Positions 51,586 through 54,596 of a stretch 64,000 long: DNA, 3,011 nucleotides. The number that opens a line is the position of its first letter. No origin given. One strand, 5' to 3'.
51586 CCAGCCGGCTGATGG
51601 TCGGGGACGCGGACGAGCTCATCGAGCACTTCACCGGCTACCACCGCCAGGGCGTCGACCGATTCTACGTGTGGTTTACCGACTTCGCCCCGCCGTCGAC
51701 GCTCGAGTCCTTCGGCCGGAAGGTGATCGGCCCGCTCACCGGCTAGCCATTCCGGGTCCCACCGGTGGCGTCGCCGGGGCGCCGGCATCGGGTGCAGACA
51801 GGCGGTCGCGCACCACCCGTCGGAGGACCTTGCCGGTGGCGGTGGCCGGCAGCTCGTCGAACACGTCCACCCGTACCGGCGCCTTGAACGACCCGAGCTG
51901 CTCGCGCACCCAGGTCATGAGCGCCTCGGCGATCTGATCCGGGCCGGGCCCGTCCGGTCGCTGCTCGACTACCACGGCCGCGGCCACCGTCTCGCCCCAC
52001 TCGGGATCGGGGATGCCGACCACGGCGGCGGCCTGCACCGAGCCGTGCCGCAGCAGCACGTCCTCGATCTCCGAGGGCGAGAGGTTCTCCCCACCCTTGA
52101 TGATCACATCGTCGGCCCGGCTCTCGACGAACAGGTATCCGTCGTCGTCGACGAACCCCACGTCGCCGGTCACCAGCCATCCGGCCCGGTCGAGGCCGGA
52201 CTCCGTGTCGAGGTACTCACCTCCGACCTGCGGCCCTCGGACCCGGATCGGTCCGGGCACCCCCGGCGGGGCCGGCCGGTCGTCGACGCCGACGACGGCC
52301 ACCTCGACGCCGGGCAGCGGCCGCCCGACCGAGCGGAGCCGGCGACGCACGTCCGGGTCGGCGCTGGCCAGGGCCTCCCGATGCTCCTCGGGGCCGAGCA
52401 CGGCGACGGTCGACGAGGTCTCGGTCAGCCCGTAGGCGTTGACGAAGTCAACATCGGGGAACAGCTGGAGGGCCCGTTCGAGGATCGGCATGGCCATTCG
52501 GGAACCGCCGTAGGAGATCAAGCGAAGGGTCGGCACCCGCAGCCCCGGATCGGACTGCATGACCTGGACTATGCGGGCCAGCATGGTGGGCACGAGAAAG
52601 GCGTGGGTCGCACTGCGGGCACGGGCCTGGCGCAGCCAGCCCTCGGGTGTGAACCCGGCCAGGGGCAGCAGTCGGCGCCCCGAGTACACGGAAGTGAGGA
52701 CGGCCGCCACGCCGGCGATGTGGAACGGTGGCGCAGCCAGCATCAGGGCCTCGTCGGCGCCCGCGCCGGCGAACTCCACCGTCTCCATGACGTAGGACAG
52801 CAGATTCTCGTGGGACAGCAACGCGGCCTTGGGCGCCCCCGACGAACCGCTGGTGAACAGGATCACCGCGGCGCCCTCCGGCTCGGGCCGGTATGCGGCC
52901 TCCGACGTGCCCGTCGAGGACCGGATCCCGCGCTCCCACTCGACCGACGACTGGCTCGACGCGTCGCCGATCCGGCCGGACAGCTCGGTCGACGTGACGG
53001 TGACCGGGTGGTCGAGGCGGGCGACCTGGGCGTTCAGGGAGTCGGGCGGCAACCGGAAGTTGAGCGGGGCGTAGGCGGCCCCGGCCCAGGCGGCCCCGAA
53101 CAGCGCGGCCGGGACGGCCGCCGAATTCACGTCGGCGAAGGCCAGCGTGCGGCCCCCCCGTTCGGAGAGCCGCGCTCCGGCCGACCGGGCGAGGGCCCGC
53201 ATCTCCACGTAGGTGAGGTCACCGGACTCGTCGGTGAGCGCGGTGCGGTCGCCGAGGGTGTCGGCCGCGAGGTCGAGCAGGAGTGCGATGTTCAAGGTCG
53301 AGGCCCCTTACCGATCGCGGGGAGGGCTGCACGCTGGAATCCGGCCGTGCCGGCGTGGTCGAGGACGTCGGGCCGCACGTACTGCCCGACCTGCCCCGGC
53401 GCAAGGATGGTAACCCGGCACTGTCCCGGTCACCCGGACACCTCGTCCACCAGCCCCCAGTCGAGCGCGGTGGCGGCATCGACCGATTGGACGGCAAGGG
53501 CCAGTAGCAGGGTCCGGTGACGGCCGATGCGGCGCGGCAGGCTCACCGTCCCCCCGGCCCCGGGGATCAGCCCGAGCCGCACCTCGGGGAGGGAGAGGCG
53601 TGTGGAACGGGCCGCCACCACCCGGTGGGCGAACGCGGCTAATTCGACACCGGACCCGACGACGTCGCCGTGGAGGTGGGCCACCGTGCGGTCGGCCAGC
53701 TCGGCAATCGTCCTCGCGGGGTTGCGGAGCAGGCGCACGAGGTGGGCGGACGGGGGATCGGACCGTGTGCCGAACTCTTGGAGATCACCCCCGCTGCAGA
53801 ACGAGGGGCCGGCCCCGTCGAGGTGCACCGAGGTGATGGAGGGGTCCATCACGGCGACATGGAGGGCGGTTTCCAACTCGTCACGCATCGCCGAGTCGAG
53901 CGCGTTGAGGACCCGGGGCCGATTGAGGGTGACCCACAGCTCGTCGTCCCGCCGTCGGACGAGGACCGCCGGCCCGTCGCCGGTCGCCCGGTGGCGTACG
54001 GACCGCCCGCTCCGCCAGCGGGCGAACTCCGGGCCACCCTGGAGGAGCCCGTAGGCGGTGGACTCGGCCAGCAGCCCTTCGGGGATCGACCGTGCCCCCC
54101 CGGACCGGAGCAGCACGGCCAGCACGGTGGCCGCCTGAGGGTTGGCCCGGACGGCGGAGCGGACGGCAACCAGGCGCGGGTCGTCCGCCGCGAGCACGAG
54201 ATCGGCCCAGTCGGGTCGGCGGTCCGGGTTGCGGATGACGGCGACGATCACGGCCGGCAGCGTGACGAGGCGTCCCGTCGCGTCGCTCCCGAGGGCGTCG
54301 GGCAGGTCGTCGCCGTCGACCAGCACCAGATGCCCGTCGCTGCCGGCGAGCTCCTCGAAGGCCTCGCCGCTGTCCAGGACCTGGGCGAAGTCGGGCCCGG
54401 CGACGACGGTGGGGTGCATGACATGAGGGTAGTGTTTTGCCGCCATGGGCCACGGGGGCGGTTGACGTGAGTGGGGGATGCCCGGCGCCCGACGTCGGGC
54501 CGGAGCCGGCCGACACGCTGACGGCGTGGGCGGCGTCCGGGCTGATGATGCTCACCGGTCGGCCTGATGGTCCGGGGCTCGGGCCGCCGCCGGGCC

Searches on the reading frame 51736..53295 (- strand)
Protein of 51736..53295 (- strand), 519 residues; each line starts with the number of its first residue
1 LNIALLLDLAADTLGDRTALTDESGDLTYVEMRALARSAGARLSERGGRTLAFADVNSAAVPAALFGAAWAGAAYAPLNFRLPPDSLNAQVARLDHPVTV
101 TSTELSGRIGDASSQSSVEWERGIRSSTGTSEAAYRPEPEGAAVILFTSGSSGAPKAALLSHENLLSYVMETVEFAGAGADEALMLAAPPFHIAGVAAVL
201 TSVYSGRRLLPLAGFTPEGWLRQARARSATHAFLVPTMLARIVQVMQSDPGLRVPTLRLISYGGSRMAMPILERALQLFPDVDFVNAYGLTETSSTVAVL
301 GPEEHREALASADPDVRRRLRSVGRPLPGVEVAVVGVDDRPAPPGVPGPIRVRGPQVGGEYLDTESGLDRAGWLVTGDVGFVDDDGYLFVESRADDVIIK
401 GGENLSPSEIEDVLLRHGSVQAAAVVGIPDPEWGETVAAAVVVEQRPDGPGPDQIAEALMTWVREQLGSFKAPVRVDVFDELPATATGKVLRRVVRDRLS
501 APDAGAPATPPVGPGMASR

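Call 3: search_protein_families(library=pfam, proteins=[window:51736-53295:-], max_evalue=1)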
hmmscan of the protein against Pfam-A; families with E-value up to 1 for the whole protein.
window:51736-53295:- (519 aa): 3 families
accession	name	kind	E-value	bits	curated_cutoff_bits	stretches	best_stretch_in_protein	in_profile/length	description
PF00501.34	AMP-binding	-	2.7e-59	201.3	29.9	1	10-362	4-384/384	AMP-binding enzyme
PF13193.12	AMP-binding_C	-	9e-21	75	24.5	1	409-489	1-76/76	AMP-binding enzyme C-terminal domain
PF23562.2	AMP-binding_C_3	-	0.22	12.4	20.8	1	396-437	3-45/124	AMP-binding enzyme C-terminal domain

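Call 70: search_protein_families(library=ncbifam, proteins=[window:51736-53295:-], max_evalue=0.00001)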
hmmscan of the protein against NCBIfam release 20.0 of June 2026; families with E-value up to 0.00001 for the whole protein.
window:51736-53295:- (519 aa): 102 families (the best 25 are shown)
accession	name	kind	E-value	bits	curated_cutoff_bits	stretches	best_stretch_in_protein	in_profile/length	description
NF004837.0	PRK06187.1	subfamily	1.2e-97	327.4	476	1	2-501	9-524/531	long-chain-fatty-acid--CoA ligase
NF006182.0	PRK08316.1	subfamily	2.1e-74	250.9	663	1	6-500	16-518/523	fatty acyl-CoA synthetase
NF002966.0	PRK03640.1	equivalog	7.3e-66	222.7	556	1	14-498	15-479/483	o-succinylbenzoate--CoA ligase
TIGR01923.1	menE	equivalog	1.3e-65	222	330.15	1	46-493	22-440/442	o-succinylbenzoate--CoA ligase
NF005676.0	PRK07470.1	equivalog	2.2e-64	218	774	1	1-501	20-531/544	acyl-CoA synthetase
NF005801.1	PRK07656.1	equivalog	5e-62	210.2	657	1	4-495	4-499/500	FadD3 family acyl-CoA ligase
NF004797.0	PRK06145.1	equivalog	3.9e-61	206.9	850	1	9-500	10-496/499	acyl-CoA synthetase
NF004114.0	PRK05605.1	equivalog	5.8e-61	206.5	766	1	112-501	190-571/575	long-chain-fatty-acid--CoA ligase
NF006572.0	PRK09088.1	equivalog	7.8e-60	202.9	696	1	26-501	28-489/491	acyl-CoA synthetase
NF004511.1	PRK05852.1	equivalog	6.6e-59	199.9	650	1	6-498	4-503/505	FadD7 family fatty acid--CoA ligase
NF009233.0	PRK12583.1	subfamily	3.7e-56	190.7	832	1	142-498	203-549/558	fatty acid CoA ligase family protein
NF005307.0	PRK06839.1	equivalog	2e-54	185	748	1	3-494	4-488/496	o-succinylbenzoate--CoA ligase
NF005858.0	PRK07787.1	subfamily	1.6e-53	181.8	575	1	15-495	15-468/471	acyl-CoA synthetase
NF052580.1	Str24CoAsynCasG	equivalog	3e-53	181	750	1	12-495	51-546/548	steroid-24-oyl-CoA synthetase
NF005702.0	PRK07514.1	subfamily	5e-53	180.2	558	1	70-499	76-500/506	malonyl-CoA synthase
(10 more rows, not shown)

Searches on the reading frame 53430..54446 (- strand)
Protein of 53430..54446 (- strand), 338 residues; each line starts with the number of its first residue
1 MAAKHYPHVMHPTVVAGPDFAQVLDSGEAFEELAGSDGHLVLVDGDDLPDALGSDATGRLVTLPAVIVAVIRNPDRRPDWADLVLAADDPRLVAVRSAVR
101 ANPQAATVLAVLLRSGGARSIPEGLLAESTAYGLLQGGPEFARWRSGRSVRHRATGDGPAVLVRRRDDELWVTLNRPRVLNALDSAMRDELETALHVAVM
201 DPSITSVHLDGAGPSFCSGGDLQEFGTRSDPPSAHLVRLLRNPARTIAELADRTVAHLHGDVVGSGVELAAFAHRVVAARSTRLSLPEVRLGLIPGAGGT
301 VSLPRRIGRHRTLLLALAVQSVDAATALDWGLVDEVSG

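Call 3: search_protein_families(library=pfam, proteins=[window:53430-54446:-], max_evalue=1)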
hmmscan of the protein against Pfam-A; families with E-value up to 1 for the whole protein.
window:53430-54446:- (338 aa): 2 families
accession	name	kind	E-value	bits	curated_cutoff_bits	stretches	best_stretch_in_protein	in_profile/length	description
PF00378.25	ECH_1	-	2.9e-33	115.7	27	1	172-336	9-173/251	Enoyl-CoA hydratase/isomerase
PF16113.10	ECH_2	-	8.2e-28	98.3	27.2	1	171-335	3-170/335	Enoyl-CoA hydratase/isomerase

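Call 63: search_solved_structures(query=window:53430-54446:-, max_evalue=0.001, show_alignments=2)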
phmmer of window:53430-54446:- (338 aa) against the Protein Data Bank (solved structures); distinct sequences matched with E-value up to 0.001: 192 (the best 60 are shown).
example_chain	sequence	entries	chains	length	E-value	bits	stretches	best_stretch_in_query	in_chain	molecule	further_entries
5zai_A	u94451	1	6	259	6.9e-27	97.9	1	164-336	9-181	3-hydroxypropionyl-coenzyme A dehydratase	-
3p5m_A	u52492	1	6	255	2.3e-26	96.2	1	168-336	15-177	Enoyl-CoA hydratase/isomerase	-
3r9t_A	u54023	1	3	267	4.5e-24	88.7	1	156-336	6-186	EchA1_1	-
6lvp_A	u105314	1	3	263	6e-24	88.2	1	170-336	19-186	Enoyl-CoA hydratase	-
3r9s_A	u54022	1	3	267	6.6e-24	88.1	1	156-336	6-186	Carnitinyl-CoA dehydratase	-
4fzw_C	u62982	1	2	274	8.1e-22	81.3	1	168-336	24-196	1,2-epoxyphenylacetyl-CoA isomerase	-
3r0o_A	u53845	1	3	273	8.6e-22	81.2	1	160-336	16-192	Carnitinyl-CoA dehydratase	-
3kqf_A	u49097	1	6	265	1.1e-21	80.8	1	172-335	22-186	Enoyl-CoA hydratase/isomerase family protein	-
3h81_A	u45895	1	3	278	2.9e-21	79.4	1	161-336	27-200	enoyl-CoA hydratase echA8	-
3q0j_A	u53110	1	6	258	3.2e-21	79.3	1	161-336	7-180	enoyl-CoA hydratase echA8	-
3pzk_A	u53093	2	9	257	3.2e-21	79.3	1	161-336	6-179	e enoyl-CoA hydratase echA8 | enoyl-CoA hydratase echA8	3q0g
3pea_A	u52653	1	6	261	3.5e-21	79.2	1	164-336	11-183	Enoyl-CoA hydratase/isomerase family protein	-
4fjw_D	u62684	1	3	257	8.4e-21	77.9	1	161-336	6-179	Probable enoyl-CoA hydratase echA8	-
4fzw_A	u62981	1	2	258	8.8e-21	77.8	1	161-336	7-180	2,3-dehydroadipyl-CoA hydratase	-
6sla_AAA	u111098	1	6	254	3.7e-20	75.8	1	161-336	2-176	Enoyl-CoA hydratase/carnithine racemase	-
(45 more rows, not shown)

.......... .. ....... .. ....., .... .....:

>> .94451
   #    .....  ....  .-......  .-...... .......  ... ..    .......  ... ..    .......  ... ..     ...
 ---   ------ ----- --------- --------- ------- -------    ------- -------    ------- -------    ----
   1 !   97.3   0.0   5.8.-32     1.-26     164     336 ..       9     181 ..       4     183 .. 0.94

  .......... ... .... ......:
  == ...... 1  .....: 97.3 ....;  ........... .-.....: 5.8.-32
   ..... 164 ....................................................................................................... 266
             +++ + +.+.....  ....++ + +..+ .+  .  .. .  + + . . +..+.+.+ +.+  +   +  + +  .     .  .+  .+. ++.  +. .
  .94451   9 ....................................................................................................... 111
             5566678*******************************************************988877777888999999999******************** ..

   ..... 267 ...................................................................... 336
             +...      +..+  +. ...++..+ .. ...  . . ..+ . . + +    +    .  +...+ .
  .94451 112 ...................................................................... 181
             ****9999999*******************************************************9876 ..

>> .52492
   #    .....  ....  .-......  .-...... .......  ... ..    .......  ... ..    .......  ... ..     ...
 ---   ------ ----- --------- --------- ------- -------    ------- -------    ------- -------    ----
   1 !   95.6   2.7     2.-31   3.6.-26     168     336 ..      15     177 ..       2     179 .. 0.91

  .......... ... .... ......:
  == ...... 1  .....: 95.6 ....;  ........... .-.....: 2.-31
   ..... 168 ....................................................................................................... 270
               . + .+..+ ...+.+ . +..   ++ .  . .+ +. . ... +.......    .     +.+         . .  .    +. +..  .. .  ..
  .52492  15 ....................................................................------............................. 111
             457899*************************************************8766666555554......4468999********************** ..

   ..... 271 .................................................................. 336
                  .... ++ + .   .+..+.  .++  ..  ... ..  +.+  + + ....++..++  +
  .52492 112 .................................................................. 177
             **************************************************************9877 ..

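Call 70: search_protein_families(library=ncbifam, proteins=[window:53430-54446:-], max_evalue=0.00001)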
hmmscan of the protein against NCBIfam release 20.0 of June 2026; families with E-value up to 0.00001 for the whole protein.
window:53430-54446:- (338 aa): 70 families (the best 25 are shown)
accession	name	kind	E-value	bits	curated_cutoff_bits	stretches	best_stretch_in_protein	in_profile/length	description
NF051848.1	EnCoAHydtEchA19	equivalog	7.1e-32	111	400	1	161-337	2-181/258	enoyl-CoA hydratase EchA19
NF006007.0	PRK08138.1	subfamily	6.9e-31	107.5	355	1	161-337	9-184/261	enoyl-CoA hydratase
NF004840.0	PRK06190.1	equivalog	3.9e-30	105.3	253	1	160-336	5-181/260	enoyl-CoA hydratase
TIGR02280.1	PaaB1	equivalog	5e-29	101.6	345.15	1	165-335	5-177/256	2-(1,2-epoxy-1,2-dihydrophenyl)acetyl-CoA isomerase PaaG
NF007239.0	PRK09674.1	equivalog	1.1e-28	100.5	371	1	161-337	6-180/257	2,3-dehydroadipyl-CoA hydratase PaaF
NF042430.2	EnCoAhydt_DpgD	equivalog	1.2e-27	97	400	1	165-336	3-180/258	enoyl-CoA-hydratase DpgD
NF006699.0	PRK09245.1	subfamily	1.3e-27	96.7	354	1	161-336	5-188/266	crotonase/enoyl-CoA hydratase family protein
NF004517.0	PRK05862.1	equivalog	2e-27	96.3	396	1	160-336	5-179/257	enoyl-CoA hydratase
NF005802.0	PRK07657.1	equivalog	4e-27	95.4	363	1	171-336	16-182/260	enoyl-CoA hydratase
NF004525.0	PRK05870.1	equivalog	2.1e-26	93.4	285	1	161-336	5-180/249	enoyl-CoA hydratase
NF006100.0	PRK08252.1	subfamily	3.1e-26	92.5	282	1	160-336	4-176/254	crotonase/enoyl-CoA hydratase family protein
NF005803.0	PRK07658.1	equivalog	5.7e-26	91.5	313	1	169-336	12-179/257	enoyl-CoA hydratase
NF006013.0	PRK08150.1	subfamily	5.9e-25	88.1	232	1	163-334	10-179/259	crotonase/enoyl-CoA hydratase family protein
NF004634.0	PRK05980.1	equivalog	1.6e-24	86.7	375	1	161-336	5-185/263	crotonase/enoyl-CoA hydratase family protein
NF046063.1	oxepin_alt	equivalog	2.2e-24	86.3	300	1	162-336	3-180/254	oxepin-CoA hydrolase, alternative type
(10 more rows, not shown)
